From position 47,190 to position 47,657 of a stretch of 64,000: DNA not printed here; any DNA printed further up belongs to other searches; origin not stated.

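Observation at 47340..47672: Two unlisted small genes (55-aa Zn-ribbon with GTG start, 53-aa Cro-like HTH) form the only visible immunity-region regulators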

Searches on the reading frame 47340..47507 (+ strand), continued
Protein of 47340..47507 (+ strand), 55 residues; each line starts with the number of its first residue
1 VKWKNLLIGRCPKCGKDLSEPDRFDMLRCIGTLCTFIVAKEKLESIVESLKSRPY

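Call 84: search_solved_structures(query=A1, max_evalue=1, show_alignments=2)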
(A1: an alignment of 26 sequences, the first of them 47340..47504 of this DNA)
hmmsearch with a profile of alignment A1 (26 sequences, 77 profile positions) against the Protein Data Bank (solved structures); distinct sequences matched with E-value up to 1: 52.
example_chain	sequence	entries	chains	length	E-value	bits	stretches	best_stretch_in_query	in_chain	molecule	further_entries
2i13_A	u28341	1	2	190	5.4e-08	35.8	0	15-29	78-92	Aart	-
7oqy_Y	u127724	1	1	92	4.8e-06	29.6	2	17-43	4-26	DNA-directed RNA polymerase, subunit M (RpoM-2)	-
1mey_C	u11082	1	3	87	7.7e-05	25.7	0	15-29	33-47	CONSENSUS ZINC FINGER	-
2m9y_A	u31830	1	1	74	0.00019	24.5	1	4-41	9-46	E3 ubiquitin-protein ligase ARIH1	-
7ob9_I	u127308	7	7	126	0.0064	19.6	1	16-49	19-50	DNA-directed RNA polymerase I subunit RPA12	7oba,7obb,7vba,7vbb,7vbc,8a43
7aoc_I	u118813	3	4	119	0.0067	19.5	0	14-24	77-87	DNA-directed RNA polymerase I subunit RPA12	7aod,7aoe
9v21_sC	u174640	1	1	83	0.0098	19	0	15-45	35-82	Small ribosomal subunit protein eS27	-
9v1j_sC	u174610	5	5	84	0.01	18.9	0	15-45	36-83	Small ribosomal subunit protein eS27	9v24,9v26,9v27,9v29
4qiw_P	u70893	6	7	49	0.02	18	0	14-31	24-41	DNA-directed RNA polymerase subunit P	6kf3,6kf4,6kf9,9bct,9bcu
1wd2_A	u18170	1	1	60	0.037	17.1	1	13-41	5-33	Ariadne-1 protein homolog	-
1pft_A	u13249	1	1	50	0.063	16.4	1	14-47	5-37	TFIIB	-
1pvm_A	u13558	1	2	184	0.083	16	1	15-42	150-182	conserved hypothetical protein Ta0289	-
8hkx_S27A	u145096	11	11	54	0.087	16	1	11-42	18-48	30S ribosomal protein S27ae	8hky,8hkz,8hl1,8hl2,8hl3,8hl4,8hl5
4bts_A9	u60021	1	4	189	0.089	15.9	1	12-64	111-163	40S RIBOSOMAL PROTEIN RPS31E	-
2qh1_A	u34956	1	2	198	0.094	15.9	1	15-42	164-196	Hypothetical protein Ta0289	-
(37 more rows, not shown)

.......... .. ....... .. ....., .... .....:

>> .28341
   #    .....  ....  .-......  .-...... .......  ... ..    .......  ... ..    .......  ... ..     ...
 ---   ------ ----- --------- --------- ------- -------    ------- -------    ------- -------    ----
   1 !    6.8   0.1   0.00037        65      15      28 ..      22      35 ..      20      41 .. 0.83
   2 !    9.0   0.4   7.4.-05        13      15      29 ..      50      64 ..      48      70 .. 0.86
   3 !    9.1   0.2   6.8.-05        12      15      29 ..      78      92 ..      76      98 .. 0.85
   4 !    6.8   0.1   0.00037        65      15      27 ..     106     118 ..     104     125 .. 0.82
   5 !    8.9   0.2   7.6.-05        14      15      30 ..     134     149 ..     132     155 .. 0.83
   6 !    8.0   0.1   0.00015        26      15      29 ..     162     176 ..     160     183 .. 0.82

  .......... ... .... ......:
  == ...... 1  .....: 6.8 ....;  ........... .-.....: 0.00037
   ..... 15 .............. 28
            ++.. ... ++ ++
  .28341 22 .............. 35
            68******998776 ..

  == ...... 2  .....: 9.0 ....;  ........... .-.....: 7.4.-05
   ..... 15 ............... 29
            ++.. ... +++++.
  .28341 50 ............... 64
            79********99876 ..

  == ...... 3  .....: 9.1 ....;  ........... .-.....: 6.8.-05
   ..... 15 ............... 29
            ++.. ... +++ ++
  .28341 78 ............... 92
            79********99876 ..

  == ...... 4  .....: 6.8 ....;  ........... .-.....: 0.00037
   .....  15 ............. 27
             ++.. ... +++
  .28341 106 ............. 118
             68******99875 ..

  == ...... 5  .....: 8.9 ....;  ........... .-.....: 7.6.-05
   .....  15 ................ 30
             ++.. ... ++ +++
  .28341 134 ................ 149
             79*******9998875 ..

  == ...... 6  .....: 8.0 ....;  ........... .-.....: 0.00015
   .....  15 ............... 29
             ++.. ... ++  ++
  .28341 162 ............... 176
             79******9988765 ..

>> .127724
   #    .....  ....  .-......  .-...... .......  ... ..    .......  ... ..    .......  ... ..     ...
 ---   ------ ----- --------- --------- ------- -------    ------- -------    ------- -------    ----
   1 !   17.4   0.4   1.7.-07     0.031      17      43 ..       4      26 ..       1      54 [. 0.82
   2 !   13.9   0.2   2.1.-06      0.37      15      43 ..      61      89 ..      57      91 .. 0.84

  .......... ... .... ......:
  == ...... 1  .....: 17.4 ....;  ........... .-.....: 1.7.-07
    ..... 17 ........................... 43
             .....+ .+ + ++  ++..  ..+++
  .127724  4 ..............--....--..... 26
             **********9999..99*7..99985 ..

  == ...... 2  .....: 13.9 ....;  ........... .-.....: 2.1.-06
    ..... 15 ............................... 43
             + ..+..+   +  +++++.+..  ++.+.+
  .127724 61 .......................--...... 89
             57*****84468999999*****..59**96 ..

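Call 90: predict_structure(alignment_id=A1)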
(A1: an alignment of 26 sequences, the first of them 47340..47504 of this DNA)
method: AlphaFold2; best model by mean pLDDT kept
length: 55 residues; sequences in the alignment: 26
mean_pLDDT: 87.2   pTM: 0.62
mean pLDDT of the five models: 87.2, 86.3, 86.0, 84.6, 84.0
residues with pLDDT >= 90: 22; 70-90: 31; 50-70: 2; < 50: 0
segments of 3 or more residues with pLDDT < 50: none
pLDDT, mean of each block of 10 residues (from residue 1): 88 91 85 89 89 74
secondary structure, 60 per line:
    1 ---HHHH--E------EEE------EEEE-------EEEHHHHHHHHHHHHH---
elements in order: H4-7 E17-19 E26-29 E37-39 H40-52
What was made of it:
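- On Zinc ribbon (fold class): The AF2 model has pLDDT 87 with strands 17-19, 26-29 and 37-39 (call 90)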

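Call 94: fold_search(model_id=the predicted structure, library=pdb)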
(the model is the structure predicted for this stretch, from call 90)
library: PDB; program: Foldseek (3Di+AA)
matches with E <= 10: 113; with E <= 0.001: 0
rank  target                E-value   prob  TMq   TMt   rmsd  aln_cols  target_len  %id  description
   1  2m6n_MODEL_1_A        4.1e-01  0.72  0.43  0.49   2.3        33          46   18  3D solution structure of EMI1 (Early Mitotic Inhibitor 1) (released 2013-05-29)
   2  7ob9_I                5.7e-01  0.51  0.45  0.45   4.4        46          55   24  Cryo-EM structure of human RNA Polymerase I in elongation state (released 2021-12-08)
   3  8eug_K                7.5e-01  0.20  0.40  0.28   8.3        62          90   18  Ytm1 associated nascent 60S ribosome State 3 (released 2022-11-30)
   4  9bh5_Cp               8.1e-01  0.14  0.38  0.26   8.6        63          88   19  High-resolution C. elegans 80S ribosome structure - class 1 (released 2024-09-04)
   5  4bts_A9               8.6e-01  0.18  0.35  0.23   6.7        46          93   26  THE CRYSTAL STRUCTURE OF THE EUKARYOTIC 40S RIBOSOMAL SUBUNIT IN COMPLEX WITH EIF1 AND EIF1A (released 2013-07-17)
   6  6woo_p                1.1e+00  0.15  0.40  0.27   8.5        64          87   20  CryoEM structure of yeast 80S ribosome with Met-tRNAiMet, eIF5B, and GDP (released 2020-09-23)
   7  4ui9_S                1.2e+00  0.44  0.44  0.29   2.2        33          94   18  Atomic structure of the human Anaphase-Promoting Complex (released 2015-06-17)
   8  9axt_B1               1.3e+00  0.23  0.42  0.27   5.3        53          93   19  Non-translating S. pombe ribosome (released 2024-10-16)
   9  8yoz_B                1.3e+00  0.16  0.38  0.29   7.8        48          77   25  Crystal structure of the small zinc-finger protein ZifS (TTHA0897) from Thermus thermophilus HB8. (released 2025-03-19)
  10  7qgg_q                1.3e+00  0.11  0.37  0.25   9.0        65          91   18  Neuronal RNA granules are ribosome complexes stalled at the pre-translocation state (released 2022-10-26)
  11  8ova_Bo               1.4e+00  0.13  0.40  0.27   8.7        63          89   24  CRYO-EM STRUCTURE OF TRYPANOSOMA BRUCEI PROCYCLIC FORM 80S RIBOSOME : PARENTAL STRAIN (released 2023-11-29)
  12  7oh3_p                1.6e+00  0.10  0.37  0.26   8.8        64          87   20  Nog1-TAP associated immature ribosomal particle population B from S. cerevisiae (released 2021-11-03)
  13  7oba_I                1.8e+00  0.44  0.50  0.29   2.2        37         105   30  Cryo-EM structure of human RNA Polymerase I in complex with RRN3 (released 2021-12-08)
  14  7oyc_p1               1.8e+00  0.09  0.38  0.26   8.6        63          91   22  Cryo-EM structure of the Xenopus egg 80S ribosome (released 2022-07-20)
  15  7obb_I                1.9e+00  0.41  0.50  0.29   2.4        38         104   29  Cryo-EM structure of human RNA Polymerase I Open Complex (released 2021-12-08)
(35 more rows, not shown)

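Call 95: find_encoding_contigs(protein=P0031, flank=6000, max_places=3)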
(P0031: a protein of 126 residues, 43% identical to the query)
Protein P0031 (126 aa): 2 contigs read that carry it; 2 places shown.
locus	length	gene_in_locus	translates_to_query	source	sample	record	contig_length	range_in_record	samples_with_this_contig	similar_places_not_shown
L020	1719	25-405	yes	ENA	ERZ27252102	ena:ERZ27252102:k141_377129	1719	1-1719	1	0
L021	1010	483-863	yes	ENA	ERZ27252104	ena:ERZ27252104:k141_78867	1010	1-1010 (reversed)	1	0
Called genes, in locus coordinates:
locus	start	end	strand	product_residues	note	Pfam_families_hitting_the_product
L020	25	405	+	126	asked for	PF12760:Zn_ribbon_IS1595 (faint), PF03119:DNA_ligase_ZBD (faint)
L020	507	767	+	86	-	-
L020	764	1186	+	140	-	-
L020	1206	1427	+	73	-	-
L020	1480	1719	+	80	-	?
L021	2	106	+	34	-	?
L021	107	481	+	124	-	-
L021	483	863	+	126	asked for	PF12760:Zn_ribbon_IS1595 (faint), PF03119:DNA_ligase_ZBD (faint)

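Call 96: find_encoding_contigs(protein=P0055, flank=6000, max_places=3)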
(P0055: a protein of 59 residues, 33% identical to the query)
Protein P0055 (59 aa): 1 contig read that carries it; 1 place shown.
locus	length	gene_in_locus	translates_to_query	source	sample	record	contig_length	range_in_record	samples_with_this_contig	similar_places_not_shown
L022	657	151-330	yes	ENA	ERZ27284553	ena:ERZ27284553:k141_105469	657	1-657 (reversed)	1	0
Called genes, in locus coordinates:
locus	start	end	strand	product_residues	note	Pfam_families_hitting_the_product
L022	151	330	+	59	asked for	-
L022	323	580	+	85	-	-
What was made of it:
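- Tried and rejected: They gave no context (calls 95, 96).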

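Call 111: search_protein_families(library=pfam, max_evalue=0.01, proteins=[L011:6042-6464:+])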
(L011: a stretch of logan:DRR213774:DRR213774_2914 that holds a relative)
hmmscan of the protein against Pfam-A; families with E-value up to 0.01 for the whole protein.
L011:6042-6464:+ (141 aa): 0 families
